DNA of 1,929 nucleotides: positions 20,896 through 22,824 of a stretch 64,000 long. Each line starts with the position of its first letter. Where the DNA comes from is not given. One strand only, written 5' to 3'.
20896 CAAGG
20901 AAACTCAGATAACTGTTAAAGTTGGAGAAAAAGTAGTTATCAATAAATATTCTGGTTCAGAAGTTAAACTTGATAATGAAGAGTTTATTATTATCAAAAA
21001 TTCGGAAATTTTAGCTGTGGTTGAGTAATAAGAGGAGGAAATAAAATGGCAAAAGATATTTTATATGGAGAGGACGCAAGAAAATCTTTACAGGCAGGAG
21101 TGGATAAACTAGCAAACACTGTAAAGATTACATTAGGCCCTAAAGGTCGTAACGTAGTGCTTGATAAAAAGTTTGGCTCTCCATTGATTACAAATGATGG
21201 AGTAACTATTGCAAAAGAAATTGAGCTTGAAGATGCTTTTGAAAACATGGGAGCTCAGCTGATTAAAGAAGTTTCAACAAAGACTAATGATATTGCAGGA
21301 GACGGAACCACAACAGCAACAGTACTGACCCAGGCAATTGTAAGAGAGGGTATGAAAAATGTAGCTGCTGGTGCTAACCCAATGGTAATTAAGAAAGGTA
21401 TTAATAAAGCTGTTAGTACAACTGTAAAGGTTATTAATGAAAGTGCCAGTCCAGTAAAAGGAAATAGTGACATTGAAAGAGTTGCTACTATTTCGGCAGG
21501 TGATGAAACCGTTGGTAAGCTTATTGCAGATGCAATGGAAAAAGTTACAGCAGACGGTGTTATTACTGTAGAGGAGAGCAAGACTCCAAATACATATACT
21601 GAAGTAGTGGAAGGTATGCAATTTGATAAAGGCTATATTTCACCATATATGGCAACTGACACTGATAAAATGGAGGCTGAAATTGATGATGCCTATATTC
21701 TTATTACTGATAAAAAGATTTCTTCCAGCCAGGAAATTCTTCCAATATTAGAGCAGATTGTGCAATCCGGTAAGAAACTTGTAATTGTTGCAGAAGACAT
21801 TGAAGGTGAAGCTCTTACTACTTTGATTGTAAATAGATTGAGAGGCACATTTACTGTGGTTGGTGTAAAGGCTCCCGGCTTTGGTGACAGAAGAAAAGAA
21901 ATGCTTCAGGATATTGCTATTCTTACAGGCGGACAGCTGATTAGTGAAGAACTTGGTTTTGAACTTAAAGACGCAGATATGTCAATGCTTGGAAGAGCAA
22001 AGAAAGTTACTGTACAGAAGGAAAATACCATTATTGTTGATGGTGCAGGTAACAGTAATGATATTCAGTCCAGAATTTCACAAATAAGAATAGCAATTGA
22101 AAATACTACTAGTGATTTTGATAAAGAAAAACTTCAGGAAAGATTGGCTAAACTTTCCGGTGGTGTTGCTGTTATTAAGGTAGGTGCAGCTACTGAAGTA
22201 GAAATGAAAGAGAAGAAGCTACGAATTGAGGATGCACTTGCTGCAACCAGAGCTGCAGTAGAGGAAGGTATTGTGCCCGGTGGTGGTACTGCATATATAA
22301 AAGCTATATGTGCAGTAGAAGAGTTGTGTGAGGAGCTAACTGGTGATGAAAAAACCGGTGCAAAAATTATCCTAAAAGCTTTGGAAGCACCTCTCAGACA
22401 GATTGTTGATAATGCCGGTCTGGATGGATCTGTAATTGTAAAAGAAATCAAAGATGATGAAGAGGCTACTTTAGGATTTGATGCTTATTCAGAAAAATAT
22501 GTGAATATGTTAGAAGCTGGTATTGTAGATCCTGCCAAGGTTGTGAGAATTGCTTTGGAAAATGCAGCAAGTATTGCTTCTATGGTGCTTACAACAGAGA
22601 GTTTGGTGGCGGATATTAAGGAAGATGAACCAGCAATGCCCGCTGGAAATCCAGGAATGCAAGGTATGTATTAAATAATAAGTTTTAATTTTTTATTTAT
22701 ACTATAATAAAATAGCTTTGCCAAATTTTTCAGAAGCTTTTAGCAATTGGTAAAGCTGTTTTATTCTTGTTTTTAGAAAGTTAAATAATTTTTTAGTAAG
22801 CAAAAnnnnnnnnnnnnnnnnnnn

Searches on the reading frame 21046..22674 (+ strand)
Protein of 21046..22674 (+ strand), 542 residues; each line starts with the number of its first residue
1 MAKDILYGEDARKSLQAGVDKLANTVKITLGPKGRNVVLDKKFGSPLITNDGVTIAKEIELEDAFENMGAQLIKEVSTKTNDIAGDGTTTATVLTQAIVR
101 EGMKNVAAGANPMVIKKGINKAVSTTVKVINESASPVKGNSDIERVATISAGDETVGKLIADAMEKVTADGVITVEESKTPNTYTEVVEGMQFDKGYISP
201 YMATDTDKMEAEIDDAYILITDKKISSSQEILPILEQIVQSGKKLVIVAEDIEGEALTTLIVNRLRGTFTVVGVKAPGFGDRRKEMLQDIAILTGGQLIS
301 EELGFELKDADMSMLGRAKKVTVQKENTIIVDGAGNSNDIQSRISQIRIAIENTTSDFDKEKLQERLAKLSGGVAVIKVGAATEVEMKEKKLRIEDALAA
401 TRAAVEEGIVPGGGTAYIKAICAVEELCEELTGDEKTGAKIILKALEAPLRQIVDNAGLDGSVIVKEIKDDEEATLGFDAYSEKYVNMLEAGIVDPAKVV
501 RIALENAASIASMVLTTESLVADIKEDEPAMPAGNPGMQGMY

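Call 16: search_protein_families(library=pfam, proteins=[window:21046-22674:+], max_evalue=0.001)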
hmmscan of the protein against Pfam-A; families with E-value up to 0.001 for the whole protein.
window:21046-22674:+ (542 aa): 1 family
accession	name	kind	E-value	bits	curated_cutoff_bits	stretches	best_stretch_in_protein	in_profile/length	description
PF00118.29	Cpn60_TCP1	-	6.2e-82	276.3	34.3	1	22-523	1-488/490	TCP-1/cpn60 chaperonin family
